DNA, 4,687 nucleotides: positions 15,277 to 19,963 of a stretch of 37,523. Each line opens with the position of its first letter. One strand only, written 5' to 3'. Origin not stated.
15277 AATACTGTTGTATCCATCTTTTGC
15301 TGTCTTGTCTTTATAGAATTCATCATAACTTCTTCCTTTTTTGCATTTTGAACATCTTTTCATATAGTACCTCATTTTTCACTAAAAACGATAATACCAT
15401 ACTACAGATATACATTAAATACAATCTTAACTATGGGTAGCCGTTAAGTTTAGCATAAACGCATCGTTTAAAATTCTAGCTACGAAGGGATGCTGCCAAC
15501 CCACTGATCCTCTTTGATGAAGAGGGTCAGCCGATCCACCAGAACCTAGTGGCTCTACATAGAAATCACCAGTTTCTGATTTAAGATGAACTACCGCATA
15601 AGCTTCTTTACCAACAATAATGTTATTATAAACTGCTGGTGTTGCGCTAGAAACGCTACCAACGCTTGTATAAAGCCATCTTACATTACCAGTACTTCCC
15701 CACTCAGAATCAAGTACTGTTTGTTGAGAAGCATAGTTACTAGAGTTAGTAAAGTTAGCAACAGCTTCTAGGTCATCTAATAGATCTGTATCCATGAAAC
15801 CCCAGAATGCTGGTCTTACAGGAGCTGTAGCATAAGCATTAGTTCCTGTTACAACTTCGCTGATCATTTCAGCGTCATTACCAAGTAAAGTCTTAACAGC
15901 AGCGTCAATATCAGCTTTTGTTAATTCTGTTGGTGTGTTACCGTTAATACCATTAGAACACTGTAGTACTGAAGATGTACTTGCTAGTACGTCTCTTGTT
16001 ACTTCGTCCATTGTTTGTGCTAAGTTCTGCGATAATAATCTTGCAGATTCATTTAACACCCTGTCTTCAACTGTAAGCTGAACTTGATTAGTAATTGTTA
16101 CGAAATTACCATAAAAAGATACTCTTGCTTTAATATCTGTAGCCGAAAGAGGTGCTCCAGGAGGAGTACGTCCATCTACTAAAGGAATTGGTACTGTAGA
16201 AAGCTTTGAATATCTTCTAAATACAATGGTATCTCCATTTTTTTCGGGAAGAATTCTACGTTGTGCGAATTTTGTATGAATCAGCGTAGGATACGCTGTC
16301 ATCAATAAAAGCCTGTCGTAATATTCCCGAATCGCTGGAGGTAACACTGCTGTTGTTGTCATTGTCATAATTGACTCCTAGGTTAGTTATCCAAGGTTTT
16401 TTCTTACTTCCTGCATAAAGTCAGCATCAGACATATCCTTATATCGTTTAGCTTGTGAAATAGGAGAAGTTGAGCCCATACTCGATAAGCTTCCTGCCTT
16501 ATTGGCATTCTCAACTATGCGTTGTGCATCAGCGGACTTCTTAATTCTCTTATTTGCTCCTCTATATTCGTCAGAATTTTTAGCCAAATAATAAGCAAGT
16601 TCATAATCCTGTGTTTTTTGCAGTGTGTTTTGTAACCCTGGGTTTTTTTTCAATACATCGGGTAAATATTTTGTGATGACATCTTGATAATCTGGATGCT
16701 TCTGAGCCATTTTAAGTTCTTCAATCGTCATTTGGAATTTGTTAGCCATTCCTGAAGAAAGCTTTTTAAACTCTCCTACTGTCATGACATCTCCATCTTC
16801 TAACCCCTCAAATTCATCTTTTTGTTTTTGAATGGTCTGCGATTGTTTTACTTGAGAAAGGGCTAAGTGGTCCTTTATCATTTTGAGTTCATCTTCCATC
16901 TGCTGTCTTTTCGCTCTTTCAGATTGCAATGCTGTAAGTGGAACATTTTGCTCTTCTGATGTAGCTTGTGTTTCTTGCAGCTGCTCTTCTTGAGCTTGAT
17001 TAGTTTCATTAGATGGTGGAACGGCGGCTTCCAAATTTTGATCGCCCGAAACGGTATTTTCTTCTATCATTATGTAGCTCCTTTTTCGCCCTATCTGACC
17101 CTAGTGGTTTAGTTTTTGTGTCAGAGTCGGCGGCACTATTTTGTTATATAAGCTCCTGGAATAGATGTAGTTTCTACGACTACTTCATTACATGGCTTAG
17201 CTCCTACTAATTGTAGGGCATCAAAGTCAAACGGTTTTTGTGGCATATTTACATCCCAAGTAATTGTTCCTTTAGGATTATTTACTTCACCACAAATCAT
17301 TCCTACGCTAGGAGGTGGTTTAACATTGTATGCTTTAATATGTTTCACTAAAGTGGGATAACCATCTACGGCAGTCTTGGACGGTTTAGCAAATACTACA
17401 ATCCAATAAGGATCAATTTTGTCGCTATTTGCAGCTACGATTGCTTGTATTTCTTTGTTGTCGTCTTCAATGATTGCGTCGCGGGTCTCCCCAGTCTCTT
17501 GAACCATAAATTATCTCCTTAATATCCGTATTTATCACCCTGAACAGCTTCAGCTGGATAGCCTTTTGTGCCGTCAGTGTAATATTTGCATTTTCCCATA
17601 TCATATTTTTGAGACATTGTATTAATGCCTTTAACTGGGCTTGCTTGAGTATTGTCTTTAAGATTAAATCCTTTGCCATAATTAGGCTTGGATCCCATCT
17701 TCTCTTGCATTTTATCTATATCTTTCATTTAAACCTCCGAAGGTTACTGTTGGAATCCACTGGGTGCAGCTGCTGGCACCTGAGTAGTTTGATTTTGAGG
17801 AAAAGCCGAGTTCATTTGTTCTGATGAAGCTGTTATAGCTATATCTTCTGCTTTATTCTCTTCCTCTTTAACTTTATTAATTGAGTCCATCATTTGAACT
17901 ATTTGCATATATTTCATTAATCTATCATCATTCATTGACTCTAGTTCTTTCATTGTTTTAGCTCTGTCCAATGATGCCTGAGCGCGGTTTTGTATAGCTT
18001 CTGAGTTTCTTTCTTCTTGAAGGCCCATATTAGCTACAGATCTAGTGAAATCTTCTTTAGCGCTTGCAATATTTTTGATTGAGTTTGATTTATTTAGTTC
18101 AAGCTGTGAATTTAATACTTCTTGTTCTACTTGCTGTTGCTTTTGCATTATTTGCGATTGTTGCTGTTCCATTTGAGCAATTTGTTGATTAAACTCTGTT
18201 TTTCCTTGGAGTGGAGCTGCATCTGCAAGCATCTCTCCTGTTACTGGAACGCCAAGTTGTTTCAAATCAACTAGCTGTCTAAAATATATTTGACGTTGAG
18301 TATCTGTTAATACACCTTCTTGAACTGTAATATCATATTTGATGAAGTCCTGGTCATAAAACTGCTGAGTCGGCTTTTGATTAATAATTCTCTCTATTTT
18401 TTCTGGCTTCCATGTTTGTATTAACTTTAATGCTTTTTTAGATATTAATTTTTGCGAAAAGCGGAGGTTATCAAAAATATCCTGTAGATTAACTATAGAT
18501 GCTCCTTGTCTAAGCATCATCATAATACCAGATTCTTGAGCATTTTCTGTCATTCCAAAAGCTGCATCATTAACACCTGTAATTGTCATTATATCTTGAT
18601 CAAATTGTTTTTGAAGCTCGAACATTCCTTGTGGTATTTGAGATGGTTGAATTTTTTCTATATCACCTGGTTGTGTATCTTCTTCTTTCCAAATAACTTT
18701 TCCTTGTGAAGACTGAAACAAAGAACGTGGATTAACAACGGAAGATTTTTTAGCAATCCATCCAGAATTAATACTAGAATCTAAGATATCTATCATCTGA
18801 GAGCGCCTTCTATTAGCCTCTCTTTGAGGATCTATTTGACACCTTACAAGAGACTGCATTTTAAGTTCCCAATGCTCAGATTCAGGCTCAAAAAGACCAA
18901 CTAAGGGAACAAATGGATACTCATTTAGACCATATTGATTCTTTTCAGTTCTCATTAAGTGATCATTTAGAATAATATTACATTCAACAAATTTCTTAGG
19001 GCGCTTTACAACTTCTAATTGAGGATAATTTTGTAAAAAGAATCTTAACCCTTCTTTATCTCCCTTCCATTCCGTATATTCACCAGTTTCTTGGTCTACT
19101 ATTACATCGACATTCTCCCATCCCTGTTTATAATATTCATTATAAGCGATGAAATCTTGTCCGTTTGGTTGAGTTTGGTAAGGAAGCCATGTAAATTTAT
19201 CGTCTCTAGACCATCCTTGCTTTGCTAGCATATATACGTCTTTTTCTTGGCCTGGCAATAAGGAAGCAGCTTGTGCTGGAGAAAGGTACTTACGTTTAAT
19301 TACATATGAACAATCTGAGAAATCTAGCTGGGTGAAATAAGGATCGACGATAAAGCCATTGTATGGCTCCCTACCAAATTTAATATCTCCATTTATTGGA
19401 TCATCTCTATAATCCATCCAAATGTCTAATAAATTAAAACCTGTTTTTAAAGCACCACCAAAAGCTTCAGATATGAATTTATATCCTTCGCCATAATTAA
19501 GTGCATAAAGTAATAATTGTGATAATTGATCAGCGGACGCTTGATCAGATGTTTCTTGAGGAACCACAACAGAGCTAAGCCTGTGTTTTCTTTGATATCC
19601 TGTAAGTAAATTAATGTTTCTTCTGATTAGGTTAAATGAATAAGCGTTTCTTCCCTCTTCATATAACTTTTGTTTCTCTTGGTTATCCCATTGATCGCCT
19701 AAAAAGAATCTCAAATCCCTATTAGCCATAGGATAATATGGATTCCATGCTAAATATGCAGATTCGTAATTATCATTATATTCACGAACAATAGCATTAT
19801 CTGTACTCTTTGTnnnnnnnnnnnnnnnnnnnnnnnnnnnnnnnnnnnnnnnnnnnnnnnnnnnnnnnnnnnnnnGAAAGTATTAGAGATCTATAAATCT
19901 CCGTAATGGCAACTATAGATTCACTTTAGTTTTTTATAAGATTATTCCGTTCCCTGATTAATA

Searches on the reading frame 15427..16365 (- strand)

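Call 16: search_protein_families(library=phrogs, proteins=[window:15427-16365:-], max_evalue=0.001)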
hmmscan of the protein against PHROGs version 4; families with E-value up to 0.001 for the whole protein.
window:15427-16365:- (312 aa): 1 family
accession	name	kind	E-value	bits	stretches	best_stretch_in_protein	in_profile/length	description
phrog_1357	-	head and packaging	2.6e-41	142.8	1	3-306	24-341/356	major head protein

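Call 17: search_protein_families(library=pfam, proteins=[window:15427-16365:-], max_evalue=0.001)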
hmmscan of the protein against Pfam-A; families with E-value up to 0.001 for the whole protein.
window:15427-16365:- (312 aa): 1 family
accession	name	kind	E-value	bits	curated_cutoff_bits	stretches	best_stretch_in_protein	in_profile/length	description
PF25209.1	Phage_capsid_4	-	8.6e-10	39.8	27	1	5-256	8-225/262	Phage capsid protein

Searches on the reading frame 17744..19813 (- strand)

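Call 16: search_protein_families(library=phrogs, proteins=[window:17744-19813:-], max_evalue=0.001)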
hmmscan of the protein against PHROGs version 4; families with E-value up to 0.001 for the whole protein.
window:17744-19813:- (689 aa): 4 families
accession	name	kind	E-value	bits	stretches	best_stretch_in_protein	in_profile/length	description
phrog_156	-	head and packaging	5e-77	260.9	1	7-672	10-668/681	portal protein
phrog_1216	-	head and packaging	3.4e-10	40.1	1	282-659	324-693/714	portal protein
phrog_18470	-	head and packaging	2e-08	34.7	1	28-192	40-204/232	portal protein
phrog_14911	-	unknown function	0.00018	21.6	1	16-248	14-245/404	-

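Call 17: search_protein_families(library=pfam, proteins=[window:17744-19813:-], max_evalue=0.001)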
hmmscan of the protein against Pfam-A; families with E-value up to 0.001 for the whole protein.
window:17744-19813:- (689 aa): 1 family
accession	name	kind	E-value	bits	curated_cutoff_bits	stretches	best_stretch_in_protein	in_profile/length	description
PF16510.12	P22_portal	-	5.7e-72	243.5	26.1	1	14-566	2-572/594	Phage P22-like portal protein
